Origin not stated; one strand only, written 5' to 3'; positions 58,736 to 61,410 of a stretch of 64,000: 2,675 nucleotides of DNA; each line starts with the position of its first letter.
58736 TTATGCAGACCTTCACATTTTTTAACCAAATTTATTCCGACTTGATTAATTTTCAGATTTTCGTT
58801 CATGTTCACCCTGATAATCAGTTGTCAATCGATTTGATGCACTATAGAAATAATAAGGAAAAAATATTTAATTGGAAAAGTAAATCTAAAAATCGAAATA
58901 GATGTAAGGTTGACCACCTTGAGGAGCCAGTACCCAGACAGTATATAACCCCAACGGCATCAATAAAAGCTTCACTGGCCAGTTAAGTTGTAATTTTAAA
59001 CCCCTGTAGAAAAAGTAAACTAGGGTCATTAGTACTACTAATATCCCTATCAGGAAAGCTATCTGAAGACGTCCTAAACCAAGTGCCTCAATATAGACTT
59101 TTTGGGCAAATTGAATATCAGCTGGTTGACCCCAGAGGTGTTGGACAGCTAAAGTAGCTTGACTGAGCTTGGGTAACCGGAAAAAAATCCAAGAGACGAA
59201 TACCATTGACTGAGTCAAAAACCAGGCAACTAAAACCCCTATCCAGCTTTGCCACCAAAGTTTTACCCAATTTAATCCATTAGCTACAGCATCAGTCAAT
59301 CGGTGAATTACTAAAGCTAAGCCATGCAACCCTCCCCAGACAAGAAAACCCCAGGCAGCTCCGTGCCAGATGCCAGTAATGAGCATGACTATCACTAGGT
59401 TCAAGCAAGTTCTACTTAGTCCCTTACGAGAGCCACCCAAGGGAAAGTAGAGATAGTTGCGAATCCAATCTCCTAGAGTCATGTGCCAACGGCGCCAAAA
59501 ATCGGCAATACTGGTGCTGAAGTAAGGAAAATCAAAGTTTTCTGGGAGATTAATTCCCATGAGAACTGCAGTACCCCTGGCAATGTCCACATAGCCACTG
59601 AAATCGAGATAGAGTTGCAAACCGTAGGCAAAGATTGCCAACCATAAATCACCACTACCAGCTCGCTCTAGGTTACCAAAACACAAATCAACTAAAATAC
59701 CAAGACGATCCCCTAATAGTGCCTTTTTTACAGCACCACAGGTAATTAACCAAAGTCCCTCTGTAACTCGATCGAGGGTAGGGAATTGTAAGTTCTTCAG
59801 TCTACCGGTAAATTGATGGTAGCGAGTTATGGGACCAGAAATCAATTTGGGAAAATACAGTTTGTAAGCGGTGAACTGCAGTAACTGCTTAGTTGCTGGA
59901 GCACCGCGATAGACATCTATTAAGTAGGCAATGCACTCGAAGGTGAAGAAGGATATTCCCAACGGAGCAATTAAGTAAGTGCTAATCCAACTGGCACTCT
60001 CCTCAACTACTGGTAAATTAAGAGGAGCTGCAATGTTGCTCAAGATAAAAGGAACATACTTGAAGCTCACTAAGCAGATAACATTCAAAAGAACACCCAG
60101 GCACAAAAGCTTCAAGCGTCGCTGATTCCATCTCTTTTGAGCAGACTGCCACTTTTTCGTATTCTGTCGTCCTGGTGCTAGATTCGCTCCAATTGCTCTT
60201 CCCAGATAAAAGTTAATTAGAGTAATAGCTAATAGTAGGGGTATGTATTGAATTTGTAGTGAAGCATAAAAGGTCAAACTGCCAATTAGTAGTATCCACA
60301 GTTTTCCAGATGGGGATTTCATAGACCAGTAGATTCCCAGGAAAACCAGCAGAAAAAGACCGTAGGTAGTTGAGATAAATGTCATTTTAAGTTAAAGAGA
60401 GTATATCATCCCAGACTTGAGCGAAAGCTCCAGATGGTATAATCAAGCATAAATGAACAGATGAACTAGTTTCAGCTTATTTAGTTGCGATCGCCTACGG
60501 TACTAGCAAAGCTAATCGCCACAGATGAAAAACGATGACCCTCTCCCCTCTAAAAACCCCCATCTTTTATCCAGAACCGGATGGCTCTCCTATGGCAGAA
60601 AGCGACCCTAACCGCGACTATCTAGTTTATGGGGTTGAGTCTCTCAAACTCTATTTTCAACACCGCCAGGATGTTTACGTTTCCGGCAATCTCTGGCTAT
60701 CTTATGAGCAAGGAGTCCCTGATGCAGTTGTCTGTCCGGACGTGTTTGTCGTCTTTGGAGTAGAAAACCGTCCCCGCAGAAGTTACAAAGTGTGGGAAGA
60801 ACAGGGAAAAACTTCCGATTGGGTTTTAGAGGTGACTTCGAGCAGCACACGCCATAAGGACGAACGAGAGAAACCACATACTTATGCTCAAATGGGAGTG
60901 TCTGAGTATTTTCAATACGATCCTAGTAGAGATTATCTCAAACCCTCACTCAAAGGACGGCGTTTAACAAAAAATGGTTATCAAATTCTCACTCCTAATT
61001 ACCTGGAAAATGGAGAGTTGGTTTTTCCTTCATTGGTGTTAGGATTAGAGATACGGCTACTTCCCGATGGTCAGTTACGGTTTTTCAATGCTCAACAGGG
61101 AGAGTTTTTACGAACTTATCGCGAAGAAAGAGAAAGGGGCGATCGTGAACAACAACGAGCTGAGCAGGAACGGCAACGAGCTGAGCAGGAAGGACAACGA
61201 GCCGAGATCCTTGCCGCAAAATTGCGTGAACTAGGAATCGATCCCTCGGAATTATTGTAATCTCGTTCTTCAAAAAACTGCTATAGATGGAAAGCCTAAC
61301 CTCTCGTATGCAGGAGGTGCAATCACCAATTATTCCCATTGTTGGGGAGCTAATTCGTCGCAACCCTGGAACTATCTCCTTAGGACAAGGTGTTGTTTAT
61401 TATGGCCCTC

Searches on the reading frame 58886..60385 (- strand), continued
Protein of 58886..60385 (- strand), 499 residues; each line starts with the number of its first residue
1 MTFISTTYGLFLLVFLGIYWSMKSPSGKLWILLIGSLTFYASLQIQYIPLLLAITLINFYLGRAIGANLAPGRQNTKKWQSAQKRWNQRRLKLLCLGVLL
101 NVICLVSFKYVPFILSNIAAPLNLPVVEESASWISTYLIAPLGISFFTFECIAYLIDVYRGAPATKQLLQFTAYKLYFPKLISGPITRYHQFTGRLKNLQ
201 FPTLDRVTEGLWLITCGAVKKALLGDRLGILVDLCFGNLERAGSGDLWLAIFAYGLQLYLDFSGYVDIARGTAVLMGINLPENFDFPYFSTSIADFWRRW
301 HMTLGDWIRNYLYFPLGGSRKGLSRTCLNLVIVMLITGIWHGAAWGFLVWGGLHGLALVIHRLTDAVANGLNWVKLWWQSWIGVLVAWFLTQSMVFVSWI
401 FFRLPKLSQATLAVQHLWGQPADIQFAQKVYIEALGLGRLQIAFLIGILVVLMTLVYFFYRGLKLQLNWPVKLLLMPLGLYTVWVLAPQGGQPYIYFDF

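Call 55: find_homologous_proteins(query=L080:2585-5710:+, max_evalue=1e-20)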
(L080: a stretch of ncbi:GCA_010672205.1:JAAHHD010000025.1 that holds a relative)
Query L080:2585-5710:+ (1041 aa): 1119 proteins with E <= 1e-20 among 8000 candidates; the best 120 are listed.
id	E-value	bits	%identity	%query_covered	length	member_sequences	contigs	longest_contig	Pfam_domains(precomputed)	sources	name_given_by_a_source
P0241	0.0e+0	2251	94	100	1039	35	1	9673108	PF07611.18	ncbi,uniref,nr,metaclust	ncbi:DUF1574 domain-containing protein [Moorena producens PAL-8-15-08-1]|uniref:DUF1574 domain-conta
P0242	0.0e+0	1339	60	99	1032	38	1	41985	PF07611.18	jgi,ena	-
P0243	0.0e+0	1326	59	99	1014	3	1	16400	PF07611.18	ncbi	-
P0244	0.0e+0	1307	58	100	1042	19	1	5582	PF07611.18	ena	-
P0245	0.0e+0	1303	58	100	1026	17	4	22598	PF27429.1,PF07611.18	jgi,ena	-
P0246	0.0e+0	1294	58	100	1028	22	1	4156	PF07611.18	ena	-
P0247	0.0e+0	1290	58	99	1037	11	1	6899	PF07611.18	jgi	jgi:hypothetical protein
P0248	0.0e+0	1286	57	99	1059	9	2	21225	PF07611.18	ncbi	-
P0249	0.0e+0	1285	57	100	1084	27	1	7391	PF07611.18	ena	-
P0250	0.0e+0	1278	57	99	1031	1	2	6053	PF07611.18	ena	-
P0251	0.0e+0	1277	57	99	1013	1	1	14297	PF27429.1,PF07611.18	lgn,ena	-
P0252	0.0e+0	1276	58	100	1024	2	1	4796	PF07611.18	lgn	-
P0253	0.0e+0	1275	56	100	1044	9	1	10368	PF27429.1,PF07611.18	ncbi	-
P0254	0.0e+0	1267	57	99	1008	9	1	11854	PF07611.18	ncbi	-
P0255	0.0e+0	1266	57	99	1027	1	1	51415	PF07611.18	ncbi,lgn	-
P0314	0.0e+0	1126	52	100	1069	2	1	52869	PF27429.1,PF07611.18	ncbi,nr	ncbi:MAG: DUF1574 domain-containing protein [Symploca sp. SIO2C1]|nr:DUF1574 domain-containing prote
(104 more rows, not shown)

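Call 56: find_encoding_contigs(protein=P0314, flank=7000, max_places=2)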
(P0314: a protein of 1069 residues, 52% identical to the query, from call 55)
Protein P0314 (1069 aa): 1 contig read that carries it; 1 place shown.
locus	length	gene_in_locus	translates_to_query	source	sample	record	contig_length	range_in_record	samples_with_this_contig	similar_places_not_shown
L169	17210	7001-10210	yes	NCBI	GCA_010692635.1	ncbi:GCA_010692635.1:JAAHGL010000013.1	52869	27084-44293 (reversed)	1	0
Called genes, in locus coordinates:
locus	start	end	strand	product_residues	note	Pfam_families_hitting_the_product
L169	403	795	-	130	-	-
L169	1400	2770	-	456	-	PF13191:AAA_16 (weak), PF20703:nSTAND1 (weak), PF00931:NB-ARC, PF05729:NACHT, PF13401:AAA_22 (weak)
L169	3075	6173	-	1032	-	PF00311:PEPcase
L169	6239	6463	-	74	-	-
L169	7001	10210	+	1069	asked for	PF07611:DUF1574 (faint), PF27429:LB_356 (faint)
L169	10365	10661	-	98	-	-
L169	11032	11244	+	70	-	-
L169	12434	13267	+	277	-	PF06051:DUF928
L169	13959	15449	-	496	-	PF13520:AA_permease_2, PF00324:AA_permease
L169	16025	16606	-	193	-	PF10989:DUF2808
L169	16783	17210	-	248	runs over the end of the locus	PF05685:Uma2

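Call 85: search_solved_structures(query=window:58886-60385:-, max_evalue=0.001)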
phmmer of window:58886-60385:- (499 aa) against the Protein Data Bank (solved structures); distinct sequences matched with E-value up to 0.001: 2.
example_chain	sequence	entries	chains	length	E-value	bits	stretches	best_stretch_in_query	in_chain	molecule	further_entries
6bug_C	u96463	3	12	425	7.1e-31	110.8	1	118-361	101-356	D-alanyl transfer protein DltB | Integral membrane protein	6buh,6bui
8jem_A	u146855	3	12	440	7.8e-31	110.6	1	118-361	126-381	Teichoic acid D-alanyltransferase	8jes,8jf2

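Call 86: search_protein_families(library=padloc, proteins=[window:58886-60385:-], max_evalue=0.001)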
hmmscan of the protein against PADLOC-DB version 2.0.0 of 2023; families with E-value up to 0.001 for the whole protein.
window:58886-60385:- (499 aa): 0 families

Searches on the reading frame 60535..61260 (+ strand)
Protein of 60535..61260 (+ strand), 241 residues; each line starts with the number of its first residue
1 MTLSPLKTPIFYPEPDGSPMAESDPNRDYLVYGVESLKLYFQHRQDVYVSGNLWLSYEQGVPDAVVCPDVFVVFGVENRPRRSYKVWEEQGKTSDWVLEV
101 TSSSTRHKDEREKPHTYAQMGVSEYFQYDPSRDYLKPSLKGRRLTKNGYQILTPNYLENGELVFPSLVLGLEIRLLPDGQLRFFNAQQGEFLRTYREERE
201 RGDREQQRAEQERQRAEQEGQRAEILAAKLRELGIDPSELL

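Call 3: search_protein_families(library=pfam, proteins=[window:60535-61260:+], max_evalue=0.01)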
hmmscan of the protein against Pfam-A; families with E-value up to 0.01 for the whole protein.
window:60535-61260:+ (241 aa): 2 families
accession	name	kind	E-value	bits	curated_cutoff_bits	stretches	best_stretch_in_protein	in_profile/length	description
PF05685.18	Uma2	-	3.8e-15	56.2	27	1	41-172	47-168/172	Putative restriction endonuclease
PF22320.2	Zona_CL1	-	0.006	16.9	26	1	85-155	10-79/131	Zonadhesin, first cohesin-like domain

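Call 86: search_protein_families(library=padloc, proteins=[window:60535-61260:+], max_evalue=0.001)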
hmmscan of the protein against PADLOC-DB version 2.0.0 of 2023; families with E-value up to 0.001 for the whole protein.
window:60535-61260:+ (241 aa): 4 families
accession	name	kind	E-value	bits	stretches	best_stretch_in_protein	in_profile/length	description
PDLC04833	PDC-S03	-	7e-08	30.2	1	42-132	73-163/207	-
PDLC04832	PDC-S03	-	2.6e-07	28.6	1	53-132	71-144/188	-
PDLC04834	PDC-S03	-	1.2e-06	26.3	1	63-139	79-149/184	-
PDLC04835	PDC-S03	-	0.00016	19.3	1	63-127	78-143/207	-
